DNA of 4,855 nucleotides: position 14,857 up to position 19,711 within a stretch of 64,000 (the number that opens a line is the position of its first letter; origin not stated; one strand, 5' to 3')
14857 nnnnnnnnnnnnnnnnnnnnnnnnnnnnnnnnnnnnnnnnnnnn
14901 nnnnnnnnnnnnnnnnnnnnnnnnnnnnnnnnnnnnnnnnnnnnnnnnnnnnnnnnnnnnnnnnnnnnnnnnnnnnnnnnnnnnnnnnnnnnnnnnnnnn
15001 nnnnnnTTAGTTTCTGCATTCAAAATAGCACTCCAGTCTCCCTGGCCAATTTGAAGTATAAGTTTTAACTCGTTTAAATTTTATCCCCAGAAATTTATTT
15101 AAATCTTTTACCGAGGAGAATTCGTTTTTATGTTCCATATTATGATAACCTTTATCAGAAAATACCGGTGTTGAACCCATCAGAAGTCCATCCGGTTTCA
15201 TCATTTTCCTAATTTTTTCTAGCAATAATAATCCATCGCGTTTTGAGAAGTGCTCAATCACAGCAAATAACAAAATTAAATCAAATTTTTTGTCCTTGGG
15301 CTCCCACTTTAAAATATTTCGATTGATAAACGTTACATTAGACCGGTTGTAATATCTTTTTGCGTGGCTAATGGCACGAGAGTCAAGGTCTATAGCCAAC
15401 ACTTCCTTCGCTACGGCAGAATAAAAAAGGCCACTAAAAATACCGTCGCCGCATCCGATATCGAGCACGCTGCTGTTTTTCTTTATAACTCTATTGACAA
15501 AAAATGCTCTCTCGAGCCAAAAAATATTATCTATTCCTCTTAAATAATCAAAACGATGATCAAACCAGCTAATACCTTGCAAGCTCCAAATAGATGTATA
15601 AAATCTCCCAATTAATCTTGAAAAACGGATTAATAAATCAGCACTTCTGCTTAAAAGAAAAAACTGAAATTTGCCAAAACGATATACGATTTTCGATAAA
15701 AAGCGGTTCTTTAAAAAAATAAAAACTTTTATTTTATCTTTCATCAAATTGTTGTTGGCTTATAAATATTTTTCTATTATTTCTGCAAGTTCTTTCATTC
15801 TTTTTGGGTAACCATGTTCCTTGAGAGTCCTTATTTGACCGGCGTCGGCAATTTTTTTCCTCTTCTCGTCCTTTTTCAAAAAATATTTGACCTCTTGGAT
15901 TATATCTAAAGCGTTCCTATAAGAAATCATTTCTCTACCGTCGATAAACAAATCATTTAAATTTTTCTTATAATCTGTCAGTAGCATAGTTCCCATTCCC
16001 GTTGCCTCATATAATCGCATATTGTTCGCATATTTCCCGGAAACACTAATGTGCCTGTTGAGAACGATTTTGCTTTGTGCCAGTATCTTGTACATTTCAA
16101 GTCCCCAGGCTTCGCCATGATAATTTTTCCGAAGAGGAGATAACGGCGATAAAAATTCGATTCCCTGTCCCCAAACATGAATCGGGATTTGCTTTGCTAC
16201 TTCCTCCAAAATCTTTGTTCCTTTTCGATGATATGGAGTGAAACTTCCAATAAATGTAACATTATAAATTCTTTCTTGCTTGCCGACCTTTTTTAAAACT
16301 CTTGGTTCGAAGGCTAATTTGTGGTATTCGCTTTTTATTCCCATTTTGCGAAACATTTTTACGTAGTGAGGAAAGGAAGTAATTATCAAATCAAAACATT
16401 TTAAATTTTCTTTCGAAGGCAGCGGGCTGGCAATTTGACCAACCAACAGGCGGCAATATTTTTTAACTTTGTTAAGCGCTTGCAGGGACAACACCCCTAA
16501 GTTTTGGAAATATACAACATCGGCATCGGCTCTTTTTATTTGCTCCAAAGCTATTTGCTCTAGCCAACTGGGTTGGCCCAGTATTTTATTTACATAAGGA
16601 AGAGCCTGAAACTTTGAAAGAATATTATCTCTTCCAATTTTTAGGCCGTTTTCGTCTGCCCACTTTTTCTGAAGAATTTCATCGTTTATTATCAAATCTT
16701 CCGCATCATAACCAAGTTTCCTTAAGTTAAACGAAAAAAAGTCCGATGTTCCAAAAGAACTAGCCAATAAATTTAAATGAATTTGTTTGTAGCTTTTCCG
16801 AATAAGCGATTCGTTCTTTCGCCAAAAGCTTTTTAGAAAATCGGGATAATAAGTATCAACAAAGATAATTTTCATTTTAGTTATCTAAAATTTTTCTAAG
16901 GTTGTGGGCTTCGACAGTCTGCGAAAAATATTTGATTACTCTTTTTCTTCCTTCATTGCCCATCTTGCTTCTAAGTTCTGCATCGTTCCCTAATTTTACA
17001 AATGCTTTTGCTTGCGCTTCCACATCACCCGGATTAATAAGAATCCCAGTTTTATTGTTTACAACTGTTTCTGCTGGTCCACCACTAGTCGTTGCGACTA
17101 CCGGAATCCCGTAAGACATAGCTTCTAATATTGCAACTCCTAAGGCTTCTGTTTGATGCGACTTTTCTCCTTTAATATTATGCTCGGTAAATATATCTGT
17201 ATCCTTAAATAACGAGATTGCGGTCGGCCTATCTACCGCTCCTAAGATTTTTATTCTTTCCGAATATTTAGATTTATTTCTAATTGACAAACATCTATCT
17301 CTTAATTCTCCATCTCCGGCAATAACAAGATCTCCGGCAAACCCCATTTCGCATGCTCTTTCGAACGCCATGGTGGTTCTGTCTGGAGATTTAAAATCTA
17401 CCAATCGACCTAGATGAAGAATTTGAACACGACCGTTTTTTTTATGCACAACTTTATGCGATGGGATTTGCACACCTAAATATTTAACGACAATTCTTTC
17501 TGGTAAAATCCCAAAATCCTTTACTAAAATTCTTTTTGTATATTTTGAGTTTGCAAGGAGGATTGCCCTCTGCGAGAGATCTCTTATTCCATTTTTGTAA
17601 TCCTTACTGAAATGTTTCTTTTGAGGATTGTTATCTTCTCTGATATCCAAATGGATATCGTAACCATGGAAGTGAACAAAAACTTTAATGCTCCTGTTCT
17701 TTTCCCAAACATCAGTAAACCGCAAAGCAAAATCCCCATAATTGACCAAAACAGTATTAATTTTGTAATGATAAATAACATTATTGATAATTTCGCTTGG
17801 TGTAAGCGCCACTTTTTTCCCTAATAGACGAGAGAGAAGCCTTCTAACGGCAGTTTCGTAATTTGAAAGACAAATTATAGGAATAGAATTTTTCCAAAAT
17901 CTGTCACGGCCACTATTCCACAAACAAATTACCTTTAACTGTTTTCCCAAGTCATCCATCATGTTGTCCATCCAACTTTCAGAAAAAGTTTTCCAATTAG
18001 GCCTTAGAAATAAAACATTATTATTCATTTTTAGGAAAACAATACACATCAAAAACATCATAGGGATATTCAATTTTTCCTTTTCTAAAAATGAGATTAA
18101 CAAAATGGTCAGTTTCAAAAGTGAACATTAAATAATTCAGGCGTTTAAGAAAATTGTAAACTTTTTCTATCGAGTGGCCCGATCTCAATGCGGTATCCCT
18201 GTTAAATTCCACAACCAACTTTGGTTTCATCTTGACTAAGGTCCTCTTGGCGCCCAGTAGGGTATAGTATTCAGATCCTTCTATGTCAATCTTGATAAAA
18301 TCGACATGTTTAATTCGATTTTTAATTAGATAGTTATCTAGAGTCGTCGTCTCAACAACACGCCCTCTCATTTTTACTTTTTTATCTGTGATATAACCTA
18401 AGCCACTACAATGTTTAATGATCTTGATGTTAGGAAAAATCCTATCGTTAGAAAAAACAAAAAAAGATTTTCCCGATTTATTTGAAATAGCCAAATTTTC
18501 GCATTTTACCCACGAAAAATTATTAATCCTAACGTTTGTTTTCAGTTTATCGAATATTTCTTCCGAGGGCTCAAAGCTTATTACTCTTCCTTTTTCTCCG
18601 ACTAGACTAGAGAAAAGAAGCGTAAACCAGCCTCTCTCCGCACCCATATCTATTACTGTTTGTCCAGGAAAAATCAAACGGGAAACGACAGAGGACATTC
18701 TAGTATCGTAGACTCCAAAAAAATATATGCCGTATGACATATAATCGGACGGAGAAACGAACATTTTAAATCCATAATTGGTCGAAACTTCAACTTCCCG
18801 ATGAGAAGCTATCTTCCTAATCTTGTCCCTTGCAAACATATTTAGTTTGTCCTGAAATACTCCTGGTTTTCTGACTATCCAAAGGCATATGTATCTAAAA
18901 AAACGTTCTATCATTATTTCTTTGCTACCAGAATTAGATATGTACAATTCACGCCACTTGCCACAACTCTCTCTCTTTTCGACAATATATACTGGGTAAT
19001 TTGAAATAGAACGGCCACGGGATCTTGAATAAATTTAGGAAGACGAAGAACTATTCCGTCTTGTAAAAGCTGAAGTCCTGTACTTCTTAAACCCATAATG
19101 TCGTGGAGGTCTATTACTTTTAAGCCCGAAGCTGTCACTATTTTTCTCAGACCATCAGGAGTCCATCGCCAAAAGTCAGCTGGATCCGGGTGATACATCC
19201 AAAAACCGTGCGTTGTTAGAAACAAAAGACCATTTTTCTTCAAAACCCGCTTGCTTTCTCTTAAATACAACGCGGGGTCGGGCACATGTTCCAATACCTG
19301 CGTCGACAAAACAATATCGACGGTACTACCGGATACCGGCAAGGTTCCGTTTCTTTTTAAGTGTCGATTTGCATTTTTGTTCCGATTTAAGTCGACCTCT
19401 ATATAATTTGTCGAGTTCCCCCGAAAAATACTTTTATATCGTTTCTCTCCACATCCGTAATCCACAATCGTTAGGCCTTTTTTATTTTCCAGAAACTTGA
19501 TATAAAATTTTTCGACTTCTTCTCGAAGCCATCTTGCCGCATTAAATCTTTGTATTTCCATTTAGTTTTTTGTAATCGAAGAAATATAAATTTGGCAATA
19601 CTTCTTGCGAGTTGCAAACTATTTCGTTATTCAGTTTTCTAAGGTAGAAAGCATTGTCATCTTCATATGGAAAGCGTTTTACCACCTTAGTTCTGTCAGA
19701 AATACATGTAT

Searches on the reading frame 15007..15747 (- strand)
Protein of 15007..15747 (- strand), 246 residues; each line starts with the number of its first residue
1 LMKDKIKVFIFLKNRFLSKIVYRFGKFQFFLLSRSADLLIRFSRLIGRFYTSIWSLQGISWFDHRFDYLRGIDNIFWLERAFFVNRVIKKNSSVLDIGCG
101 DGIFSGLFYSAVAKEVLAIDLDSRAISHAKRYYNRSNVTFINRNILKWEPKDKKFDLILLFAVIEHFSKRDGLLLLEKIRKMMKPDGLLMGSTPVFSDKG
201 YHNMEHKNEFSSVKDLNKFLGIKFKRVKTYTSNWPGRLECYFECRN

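Call 21: search_protein_families(library=pfam, proteins=[window:15007-15747:-], max_evalue=0.001)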
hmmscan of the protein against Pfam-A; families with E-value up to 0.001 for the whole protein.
window:15007-15747:- (246 aa): 16 families
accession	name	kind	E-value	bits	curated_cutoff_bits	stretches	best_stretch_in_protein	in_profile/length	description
PF13489.12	Methyltransf_23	-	3e-18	66.5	27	1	86-198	19-123/164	Methyltransferase domain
PF13649.12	Methyltransf_25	-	8.4e-18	65.3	27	1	94-187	1-97/97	Methyltransferase domain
PF13847.12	Methyltransf_31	-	3.5e-16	59.7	27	1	88-209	1-127/145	Methyltransferase domain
PF08241.18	Methyltransf_11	-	5.7e-15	56.2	21.2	1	95-190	1-94/95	Methyltransferase domain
PF08242.18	Methyltransf_12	-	1.1e-12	48.9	30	1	95-189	1-98/98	Methyltransferase domain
PF06325.19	PrmA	-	6.6e-09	36.1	22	1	84-190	155-257/296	Ribosomal protein L11 methyltransferase (PrmA)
PF02353.26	CMAS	-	2.6e-07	30.7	27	1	89-207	61-180/273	Mycolic acid cyclopropane synthetase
PF05175.20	MTS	-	1.4e-06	28.5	23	1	84-159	24-103/170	Methyltransferase small domain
PF05401.17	NodS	-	1.6e-06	28.5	24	1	89-192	42-146/201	Nodulation protein S (NodS)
PF00398.26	RrnaAD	-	2e-06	27.6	24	1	88-152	28-92/263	Ribosomal RNA adenine dimethylase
PF01739.24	CheR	-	3.2e-06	27.1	27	1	135-190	117-172/195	CheR methyltransferase, SAM binding domain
PF01728.25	FtsJ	-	6.6e-06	26.6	24.1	1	86-159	17-96/181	FtsJ-like methyltransferase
PF03141.22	Methyltransf_29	-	4.6e-05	22.6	23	1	89-234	116-258/506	Putative S-adenosyl-L-methionine-dependent methyltransferase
PF03848.20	TehB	-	9.9e-05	22.3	20.4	1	90-185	30-126/193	Tellurite resistance protein TehB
PF05219.18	DREV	-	0.00019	21.1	26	1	89-188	93-183/265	DREV methyltransferase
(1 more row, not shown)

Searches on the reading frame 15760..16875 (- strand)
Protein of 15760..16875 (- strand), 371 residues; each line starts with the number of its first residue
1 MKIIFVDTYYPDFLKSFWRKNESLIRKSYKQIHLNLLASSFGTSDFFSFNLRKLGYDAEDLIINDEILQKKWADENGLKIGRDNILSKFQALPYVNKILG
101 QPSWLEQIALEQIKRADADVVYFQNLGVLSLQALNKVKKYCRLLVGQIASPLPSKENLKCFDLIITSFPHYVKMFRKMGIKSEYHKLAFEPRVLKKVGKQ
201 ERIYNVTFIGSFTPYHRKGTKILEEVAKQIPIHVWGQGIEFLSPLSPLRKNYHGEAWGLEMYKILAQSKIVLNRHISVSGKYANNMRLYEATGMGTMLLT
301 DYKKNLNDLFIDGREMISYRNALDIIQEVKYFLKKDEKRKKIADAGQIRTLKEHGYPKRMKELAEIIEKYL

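Call 21: search_protein_families(library=pfam, proteins=[window:15760-16875:-], max_evalue=0.001)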
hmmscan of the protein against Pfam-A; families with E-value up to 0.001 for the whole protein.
window:15760-16875:- (371 aa): 1 family
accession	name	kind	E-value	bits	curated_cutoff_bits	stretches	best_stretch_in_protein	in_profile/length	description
PF13524.12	Glyco_trans_1_2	-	1.7e-29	103.1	25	1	221-364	4-143/144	Glycosyl transferase-like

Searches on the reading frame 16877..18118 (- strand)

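Call 21: search_protein_families(library=pfam, proteins=[window:16877-18118:-], max_evalue=0.001)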
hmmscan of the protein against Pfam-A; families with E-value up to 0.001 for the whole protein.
window:16877-18118:- (413 aa): 4 families
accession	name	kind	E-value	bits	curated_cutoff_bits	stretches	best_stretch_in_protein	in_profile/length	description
PF00534.26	Glycos_transf_1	-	8.8e-28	97.4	26.4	1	222-393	7-172/172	Glycosyl transferases group 1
PF13692.12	Glyco_trans_1_4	-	2.1e-20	73.8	27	1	232-378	3-141/142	Glycosyl transferases group 1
PF13439.12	Glyco_transf_4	-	1.3e-05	25.7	28.5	1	139-216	92-166/170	Glycosyltransferase Family 4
PF13524.12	Glyco_trans_1_2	-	0.00091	19.6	25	0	263-399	16-134/144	Glycosyl transferase-like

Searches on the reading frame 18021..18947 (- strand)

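Call 21: search_protein_families(library=pfam, proteins=[window:18021-18947:-], max_evalue=0.001)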
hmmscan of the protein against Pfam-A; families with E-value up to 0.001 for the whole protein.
window:18021-18947:- (308 aa): 3 families
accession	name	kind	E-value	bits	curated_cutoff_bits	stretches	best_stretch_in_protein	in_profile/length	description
PF05050.19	Methyltransf_21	-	1e-22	81.5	22.7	1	100-273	1-172/173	Methyltransferase FkbM domain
PF01135.25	PCMT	-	1e-05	25.8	20.3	1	92-151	71-125/210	Protein-L-isoaspartate(D-aspartate) O-methyltransferase (PCMT)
PF05575.17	V_cholerae_RfbT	-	0.00067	19.5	27.9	0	84-230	69-207/286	Vibrio cholerae RfbT protein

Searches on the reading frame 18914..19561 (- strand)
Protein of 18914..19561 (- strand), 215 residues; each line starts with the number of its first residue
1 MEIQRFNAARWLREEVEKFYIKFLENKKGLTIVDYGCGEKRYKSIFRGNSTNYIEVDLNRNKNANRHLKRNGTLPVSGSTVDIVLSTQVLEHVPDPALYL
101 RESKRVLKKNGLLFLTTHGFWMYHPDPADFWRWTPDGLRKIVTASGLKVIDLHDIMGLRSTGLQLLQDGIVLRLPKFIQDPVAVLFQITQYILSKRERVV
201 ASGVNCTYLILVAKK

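Call 20: search_protein_families(library=pfam, proteins=[window:18914-19561:-], max_evalue=0.001)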
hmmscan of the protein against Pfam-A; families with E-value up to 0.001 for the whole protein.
window:18914-19561:- (215 aa): 6 families
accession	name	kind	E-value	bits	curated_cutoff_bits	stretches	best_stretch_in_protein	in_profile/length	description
PF13489.12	Methyltransf_23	-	2.3e-16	60.4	27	1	9-148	2-151/164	Methyltransferase domain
PF08241.18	Methyltransf_11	-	2.8e-12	47.6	21.2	1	33-115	1-95/95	Methyltransferase domain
PF13847.12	Methyltransf_31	-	1.2e-08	35.2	27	1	27-118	2-112/145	Methyltransferase domain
PF05148.21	Methyltransf_8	-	2.8e-06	27.8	27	1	9-115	53-156/219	Hypothetical methyltransferase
PF08242.18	Methyltransf_12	-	2.8e-05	25.2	30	1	69-113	64-98/98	Methyltransferase domain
PF13649.12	Methyltransf_25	-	0.00021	22.3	27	0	72-111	56-97/97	Methyltransferase domain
